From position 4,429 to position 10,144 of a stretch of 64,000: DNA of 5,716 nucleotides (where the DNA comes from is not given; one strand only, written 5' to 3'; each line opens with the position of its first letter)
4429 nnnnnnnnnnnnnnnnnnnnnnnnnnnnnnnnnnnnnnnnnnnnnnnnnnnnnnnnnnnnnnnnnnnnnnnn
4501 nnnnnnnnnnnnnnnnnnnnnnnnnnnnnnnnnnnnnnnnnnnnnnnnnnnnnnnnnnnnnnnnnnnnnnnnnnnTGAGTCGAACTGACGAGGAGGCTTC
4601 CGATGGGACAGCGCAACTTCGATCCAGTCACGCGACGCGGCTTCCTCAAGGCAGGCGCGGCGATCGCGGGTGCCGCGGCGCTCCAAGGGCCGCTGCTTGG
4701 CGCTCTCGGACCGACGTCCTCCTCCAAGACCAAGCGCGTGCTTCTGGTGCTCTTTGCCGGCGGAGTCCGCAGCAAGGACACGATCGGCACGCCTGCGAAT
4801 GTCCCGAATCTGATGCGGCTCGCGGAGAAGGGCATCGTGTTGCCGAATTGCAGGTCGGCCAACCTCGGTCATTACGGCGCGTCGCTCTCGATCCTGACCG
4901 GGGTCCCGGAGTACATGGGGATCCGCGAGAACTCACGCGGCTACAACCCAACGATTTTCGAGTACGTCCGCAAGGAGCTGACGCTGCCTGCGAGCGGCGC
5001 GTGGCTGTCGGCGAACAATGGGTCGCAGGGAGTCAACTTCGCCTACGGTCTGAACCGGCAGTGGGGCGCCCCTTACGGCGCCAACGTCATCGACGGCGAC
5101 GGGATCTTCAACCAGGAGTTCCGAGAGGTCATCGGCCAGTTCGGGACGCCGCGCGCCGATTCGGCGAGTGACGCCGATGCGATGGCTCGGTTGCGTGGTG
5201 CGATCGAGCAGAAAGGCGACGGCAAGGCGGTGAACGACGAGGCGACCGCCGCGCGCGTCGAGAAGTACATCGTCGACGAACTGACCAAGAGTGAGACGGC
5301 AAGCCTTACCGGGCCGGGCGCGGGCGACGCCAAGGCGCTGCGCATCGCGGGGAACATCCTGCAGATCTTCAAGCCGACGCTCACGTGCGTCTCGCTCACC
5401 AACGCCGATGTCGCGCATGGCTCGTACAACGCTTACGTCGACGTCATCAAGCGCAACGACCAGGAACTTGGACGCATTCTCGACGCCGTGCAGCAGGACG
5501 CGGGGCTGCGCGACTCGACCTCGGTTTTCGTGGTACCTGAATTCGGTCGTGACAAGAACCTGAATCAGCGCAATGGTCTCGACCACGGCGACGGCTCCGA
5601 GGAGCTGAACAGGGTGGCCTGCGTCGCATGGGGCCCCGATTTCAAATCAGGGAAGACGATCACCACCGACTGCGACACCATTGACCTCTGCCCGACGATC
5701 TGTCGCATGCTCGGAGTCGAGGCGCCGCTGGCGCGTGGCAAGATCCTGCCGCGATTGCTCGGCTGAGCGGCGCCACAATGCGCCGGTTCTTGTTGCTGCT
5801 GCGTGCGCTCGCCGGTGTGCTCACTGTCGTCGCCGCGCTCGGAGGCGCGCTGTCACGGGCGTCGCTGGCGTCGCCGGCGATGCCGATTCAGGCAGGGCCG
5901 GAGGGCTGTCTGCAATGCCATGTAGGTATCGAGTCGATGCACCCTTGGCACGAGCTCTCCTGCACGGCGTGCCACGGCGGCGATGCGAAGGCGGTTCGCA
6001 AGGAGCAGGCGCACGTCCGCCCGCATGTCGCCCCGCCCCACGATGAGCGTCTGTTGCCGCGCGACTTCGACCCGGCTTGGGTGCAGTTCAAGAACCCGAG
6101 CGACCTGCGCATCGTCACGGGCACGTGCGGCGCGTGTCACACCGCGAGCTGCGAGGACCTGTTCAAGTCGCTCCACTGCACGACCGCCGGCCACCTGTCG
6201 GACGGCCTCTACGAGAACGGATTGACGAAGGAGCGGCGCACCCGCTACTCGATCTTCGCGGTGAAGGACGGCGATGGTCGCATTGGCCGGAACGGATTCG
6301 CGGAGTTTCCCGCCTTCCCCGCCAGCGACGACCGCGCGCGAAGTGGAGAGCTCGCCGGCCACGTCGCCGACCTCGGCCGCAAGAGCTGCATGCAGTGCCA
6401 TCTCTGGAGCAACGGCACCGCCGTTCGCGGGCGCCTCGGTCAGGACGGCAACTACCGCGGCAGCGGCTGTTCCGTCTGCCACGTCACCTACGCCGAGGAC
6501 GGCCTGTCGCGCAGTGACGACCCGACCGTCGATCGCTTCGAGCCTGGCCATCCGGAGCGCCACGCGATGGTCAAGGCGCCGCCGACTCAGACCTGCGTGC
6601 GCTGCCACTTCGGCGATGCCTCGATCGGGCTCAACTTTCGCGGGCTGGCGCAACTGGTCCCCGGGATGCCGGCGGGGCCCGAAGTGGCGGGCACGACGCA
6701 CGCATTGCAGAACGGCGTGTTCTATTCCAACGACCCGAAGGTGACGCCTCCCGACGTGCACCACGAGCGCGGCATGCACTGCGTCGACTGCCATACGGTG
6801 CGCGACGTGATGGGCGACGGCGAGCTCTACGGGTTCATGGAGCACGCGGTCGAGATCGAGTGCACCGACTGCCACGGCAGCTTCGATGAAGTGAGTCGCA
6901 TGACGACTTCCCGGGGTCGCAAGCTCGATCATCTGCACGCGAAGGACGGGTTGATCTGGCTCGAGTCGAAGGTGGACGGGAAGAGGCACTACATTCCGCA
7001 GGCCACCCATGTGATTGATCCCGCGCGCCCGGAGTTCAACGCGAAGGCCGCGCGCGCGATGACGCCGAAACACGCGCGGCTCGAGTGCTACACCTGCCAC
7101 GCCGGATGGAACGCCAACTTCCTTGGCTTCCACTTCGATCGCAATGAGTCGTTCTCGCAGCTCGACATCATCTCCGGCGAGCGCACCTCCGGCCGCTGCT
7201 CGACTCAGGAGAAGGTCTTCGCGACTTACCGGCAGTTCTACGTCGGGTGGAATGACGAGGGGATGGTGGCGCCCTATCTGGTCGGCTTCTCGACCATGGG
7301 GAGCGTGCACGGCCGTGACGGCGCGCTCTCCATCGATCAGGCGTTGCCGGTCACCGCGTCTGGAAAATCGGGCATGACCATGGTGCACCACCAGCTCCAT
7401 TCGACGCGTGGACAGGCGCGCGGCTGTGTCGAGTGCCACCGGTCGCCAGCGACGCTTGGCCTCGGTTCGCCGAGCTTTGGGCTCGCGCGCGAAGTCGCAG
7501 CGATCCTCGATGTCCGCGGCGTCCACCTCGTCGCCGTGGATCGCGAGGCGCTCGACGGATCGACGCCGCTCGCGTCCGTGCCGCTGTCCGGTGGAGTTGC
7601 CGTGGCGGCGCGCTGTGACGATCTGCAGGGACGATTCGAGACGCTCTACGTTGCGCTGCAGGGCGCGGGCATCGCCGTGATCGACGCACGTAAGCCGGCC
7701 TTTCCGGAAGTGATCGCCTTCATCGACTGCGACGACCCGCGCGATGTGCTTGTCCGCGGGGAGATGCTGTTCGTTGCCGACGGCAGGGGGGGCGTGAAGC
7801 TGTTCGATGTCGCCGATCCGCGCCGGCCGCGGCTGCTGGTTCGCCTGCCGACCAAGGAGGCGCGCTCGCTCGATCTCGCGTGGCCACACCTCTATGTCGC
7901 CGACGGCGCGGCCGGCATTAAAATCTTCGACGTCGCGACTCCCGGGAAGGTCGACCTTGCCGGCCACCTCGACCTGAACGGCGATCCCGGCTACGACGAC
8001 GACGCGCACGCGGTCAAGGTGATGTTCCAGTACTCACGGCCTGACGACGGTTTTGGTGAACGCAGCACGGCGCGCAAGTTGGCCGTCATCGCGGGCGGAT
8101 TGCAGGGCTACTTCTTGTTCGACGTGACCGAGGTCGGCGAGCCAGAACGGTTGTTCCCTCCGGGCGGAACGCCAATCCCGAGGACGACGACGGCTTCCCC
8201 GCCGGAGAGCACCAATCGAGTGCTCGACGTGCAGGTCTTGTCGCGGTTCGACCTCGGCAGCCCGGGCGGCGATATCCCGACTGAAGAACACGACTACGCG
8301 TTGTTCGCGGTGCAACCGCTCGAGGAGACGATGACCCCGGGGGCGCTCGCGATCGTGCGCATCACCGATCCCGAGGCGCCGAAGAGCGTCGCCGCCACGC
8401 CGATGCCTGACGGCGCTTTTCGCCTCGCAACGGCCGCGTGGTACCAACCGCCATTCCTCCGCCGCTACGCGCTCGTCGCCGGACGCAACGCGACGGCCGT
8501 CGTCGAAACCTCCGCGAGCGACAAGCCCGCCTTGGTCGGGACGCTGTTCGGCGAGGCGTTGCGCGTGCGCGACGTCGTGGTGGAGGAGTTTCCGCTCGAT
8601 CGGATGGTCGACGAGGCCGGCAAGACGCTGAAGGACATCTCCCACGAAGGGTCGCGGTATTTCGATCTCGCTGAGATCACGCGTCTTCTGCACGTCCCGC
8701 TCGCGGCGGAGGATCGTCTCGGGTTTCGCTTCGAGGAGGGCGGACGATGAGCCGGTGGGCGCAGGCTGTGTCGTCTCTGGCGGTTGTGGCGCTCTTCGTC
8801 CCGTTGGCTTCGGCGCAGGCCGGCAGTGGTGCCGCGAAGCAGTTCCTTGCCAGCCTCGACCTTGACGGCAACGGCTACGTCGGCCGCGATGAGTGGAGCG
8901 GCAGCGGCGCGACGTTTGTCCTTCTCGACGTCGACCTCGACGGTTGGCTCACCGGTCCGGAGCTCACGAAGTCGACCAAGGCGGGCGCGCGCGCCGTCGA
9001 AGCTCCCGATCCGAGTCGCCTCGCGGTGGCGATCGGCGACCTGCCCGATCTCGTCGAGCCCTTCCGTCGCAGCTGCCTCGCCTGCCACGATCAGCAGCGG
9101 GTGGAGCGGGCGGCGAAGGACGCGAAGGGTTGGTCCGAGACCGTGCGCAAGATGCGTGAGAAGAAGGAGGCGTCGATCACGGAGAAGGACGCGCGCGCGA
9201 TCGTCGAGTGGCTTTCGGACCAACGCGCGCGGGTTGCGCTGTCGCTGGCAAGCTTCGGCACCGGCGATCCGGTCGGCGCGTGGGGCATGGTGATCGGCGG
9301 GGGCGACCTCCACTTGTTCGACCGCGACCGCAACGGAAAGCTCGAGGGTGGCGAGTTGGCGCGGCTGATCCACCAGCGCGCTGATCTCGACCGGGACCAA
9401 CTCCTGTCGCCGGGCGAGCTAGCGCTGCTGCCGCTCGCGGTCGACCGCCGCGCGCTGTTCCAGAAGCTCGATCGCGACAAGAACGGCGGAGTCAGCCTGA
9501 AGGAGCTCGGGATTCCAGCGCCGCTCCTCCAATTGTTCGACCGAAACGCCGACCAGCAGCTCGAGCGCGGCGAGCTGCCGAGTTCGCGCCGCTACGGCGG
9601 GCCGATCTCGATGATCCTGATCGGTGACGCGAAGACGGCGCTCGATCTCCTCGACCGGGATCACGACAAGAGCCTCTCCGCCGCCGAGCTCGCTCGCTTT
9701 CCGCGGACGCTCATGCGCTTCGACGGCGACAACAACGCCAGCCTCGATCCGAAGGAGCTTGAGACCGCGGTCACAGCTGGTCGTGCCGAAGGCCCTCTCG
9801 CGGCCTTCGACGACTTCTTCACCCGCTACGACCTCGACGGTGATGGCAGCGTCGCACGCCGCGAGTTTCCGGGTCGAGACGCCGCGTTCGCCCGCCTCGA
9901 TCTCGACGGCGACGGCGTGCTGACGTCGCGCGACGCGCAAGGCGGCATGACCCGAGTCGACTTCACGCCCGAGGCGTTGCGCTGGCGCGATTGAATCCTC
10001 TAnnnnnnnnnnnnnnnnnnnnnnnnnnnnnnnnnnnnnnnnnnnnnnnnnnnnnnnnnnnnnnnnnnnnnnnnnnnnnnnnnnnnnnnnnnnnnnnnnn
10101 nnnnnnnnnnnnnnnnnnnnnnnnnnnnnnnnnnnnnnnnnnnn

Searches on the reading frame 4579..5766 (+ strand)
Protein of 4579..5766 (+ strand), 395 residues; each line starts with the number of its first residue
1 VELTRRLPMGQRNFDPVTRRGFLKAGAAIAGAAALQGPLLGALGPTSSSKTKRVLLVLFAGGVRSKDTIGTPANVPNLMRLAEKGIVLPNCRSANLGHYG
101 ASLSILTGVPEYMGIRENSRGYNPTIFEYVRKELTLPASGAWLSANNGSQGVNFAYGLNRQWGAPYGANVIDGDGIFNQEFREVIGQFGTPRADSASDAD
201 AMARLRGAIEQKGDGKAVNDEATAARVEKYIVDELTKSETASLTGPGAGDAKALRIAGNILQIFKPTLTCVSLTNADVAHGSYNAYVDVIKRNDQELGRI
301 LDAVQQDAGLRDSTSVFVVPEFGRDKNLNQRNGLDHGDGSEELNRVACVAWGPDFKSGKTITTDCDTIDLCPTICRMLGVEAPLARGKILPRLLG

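Call 57: search_protein_families(library=pfam, proteins=[window:4579-5766:+], max_evalue=0.0001)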
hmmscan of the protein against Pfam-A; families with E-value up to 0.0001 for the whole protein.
window:4579-5766:+ (395 aa): 2 families
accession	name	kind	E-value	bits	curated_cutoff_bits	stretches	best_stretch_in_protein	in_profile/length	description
PF00884.28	Sulfatase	-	9.9e-07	28.8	25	1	72-380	23-301/301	Sulfatase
PF07394.17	DUF1501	-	3.8e-05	23.5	27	0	286-339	264-317/390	Protein of unknown function (DUF1501)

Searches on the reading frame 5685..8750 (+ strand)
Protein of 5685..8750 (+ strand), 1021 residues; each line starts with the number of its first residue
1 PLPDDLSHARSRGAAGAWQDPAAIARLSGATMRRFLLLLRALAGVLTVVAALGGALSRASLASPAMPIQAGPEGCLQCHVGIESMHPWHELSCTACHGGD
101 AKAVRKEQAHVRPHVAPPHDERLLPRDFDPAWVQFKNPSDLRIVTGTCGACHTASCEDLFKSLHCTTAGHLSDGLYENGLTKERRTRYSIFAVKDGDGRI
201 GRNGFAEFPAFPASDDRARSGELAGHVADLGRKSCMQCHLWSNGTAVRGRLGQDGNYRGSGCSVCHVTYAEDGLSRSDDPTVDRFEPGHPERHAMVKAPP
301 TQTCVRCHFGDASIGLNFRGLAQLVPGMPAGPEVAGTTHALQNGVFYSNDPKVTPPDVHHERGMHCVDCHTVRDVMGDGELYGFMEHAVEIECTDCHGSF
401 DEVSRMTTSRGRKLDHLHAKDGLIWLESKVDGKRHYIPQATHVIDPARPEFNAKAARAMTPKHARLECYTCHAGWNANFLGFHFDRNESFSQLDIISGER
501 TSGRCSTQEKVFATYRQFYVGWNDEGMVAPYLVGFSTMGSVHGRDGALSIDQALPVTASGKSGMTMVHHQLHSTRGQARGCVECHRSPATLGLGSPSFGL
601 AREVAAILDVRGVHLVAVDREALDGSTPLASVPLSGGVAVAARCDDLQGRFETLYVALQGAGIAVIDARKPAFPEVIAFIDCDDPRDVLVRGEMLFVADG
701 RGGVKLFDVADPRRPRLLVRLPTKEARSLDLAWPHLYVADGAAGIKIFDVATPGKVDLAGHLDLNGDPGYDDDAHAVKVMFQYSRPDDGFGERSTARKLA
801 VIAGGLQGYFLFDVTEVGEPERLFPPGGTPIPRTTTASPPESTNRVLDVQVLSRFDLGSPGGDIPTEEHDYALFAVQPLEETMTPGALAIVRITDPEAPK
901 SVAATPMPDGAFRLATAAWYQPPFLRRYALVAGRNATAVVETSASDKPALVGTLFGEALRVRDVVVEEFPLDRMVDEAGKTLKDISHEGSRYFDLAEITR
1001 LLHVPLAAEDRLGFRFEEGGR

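Call 57: search_protein_families(library=pfam, proteins=[window:5685-8750:+], max_evalue=0.0001)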
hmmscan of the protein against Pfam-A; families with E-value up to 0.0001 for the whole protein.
window:5685-8750:+ (1021 aa): 2 families
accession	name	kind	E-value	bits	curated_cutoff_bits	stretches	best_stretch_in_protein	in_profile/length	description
PF14522.11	Cytochrome_C7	-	9.7e-08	32.2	24.8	0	226-308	8-66/67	Cytochrome c7 and related cytochrome c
PF14537.11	Cytochrom_c3_2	-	1.4e-05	25.9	25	0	358-418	1-54/79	Cytochrome c3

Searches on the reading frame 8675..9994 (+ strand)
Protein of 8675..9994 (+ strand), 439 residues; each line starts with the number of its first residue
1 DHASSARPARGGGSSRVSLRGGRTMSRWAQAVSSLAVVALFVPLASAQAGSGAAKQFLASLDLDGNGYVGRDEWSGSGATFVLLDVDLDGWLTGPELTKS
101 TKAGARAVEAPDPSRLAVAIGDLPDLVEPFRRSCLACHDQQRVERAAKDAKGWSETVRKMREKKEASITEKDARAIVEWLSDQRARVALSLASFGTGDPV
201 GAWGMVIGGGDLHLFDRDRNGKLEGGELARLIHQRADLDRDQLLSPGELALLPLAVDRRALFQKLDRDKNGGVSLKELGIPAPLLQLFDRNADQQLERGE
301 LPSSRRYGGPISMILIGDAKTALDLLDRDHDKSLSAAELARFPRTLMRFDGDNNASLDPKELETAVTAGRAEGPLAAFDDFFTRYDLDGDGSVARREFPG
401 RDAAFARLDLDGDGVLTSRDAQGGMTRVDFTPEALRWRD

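Call 57: search_protein_families(library=pfam, proteins=[window:8675-9994:+], max_evalue=0.0001)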
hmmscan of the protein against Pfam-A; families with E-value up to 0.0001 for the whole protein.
window:8675-9994:+ (439 aa): 7 families
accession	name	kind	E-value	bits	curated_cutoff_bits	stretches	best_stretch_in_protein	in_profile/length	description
PF00036.39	EF-hand_1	-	5.9e-26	88.5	25.4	0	259-278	3-22/29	EF hand domain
PF13499.12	EF-hand_7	-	4.4e-25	88.3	30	1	213-277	9-61/67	EF-hand domain pair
PF13405.12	EF-hand_6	-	8.8e-23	78.2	25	0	259-278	3-22/30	EF-hand domain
PF13202.12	EF-hand_5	-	6.7e-15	54.2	25.9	0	259-278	2-21/25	EF hand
PF09098.15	Dehyd-heme_bind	-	1.2e-06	28.7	25.2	1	132-185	9-68/167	Quinohemoprotein amine dehydrogenase A, alpha subunit, haem binding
PF10591.15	SPARC_Ca_bdg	-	9.7e-06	26.3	22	0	233-278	60-110/113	Secreted protein acidic and rich in cysteine Ca binding region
PF13833.12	EF-hand_8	-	2.2e-05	24.5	28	0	61-73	34-46/54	EF-hand domain pair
